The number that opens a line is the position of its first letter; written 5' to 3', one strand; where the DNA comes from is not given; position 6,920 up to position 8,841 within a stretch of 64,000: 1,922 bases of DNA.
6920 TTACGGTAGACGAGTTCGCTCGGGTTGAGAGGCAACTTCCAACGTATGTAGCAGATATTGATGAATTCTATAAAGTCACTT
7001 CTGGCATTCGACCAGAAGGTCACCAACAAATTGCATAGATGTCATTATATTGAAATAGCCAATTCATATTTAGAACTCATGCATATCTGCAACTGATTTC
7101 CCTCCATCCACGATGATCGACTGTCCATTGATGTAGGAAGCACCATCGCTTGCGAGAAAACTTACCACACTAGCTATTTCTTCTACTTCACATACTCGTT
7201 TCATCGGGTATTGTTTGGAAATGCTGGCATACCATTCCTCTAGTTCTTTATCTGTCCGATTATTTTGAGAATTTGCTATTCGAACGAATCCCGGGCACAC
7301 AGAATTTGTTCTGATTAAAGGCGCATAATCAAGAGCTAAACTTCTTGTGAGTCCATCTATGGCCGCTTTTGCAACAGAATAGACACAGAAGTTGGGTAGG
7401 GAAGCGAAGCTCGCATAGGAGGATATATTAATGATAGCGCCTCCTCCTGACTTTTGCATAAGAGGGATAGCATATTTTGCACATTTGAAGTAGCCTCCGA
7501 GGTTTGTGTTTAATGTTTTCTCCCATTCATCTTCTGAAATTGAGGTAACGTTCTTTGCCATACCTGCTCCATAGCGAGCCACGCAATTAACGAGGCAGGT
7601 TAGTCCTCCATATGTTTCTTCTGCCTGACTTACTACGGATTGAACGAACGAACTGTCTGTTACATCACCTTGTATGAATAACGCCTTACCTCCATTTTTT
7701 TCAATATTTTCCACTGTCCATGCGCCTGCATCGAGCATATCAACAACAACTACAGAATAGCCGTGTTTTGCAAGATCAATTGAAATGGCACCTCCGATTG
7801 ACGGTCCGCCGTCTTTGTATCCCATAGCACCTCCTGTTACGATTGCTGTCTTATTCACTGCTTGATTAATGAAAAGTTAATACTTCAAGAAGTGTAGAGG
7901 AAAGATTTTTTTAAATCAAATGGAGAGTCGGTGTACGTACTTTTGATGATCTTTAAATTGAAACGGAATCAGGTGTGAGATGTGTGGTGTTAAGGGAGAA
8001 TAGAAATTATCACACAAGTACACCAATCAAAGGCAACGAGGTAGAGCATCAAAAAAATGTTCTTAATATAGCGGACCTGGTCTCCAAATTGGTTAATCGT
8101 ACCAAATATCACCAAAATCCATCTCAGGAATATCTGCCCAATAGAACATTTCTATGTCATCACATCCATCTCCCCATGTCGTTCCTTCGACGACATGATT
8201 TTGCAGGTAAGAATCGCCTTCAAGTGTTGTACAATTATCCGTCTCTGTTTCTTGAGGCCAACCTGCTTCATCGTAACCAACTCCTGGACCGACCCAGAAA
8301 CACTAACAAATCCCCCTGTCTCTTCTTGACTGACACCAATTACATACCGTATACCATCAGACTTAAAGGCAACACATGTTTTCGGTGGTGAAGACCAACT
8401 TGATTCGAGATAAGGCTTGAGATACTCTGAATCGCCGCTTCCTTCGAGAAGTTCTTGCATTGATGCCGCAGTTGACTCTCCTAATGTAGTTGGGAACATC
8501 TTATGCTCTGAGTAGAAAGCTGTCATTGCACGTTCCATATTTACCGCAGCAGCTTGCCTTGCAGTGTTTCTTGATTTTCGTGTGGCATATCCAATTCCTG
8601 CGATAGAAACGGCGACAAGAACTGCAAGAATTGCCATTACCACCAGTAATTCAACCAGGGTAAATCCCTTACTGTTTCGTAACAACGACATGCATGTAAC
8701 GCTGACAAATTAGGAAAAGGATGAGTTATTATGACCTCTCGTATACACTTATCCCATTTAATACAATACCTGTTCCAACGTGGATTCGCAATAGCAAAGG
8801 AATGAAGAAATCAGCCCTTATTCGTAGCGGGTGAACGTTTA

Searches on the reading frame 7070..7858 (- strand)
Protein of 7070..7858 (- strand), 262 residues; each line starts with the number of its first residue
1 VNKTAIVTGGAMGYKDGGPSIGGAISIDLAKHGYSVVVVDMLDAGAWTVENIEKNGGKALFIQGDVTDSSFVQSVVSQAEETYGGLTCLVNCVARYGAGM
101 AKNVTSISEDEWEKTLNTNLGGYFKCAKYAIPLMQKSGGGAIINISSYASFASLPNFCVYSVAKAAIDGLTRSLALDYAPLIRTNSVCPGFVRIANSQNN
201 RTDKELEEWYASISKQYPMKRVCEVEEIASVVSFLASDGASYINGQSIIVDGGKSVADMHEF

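Call 16: search_protein_families(library=pfam, proteins=[window:7070-7858:-], max_evalue=0.01)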
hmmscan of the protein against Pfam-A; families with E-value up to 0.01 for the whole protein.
window:7070-7858:- (262 aa): 5 families
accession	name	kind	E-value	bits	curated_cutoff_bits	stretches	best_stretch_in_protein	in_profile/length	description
PF13561.12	adh_short_C2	-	1.5e-61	208.4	27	1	20-253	7-234/236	Enoyl-(Acyl carrier protein) reductase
PF00106.31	adh_short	-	1.1e-45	156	26.6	1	3-203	1-193/195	short chain dehydrogenase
PF23441.1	SDR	-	3.9e-07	30.2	27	1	124-253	127-254/258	SDR-like rossmann domain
PF08659.16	KR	-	1.6e-05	25.3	22.6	1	21-173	12-162/180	KR domain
PF08643.16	DUF1776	-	0.00034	20.6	25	1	104-201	108-208/294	Fungal family of unknown function (DUF1776)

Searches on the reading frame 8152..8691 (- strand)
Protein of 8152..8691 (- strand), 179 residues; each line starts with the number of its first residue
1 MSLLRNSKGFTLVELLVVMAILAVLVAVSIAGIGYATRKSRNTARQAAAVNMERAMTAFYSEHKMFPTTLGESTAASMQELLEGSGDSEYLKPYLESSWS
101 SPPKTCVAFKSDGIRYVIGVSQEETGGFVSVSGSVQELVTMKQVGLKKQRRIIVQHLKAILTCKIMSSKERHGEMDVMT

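Call 16: search_protein_families(library=pfam, proteins=[window:8152-8691:-], max_evalue=0.01)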
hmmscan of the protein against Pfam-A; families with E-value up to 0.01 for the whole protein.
window:8152-8691:- (179 aa): 1 family
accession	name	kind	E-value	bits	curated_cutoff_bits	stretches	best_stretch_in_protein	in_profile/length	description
PF07963.17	N_methyl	-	1.2e-09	37.8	21.2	1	5-29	2-26/27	Prokaryotic N-terminal methylation motif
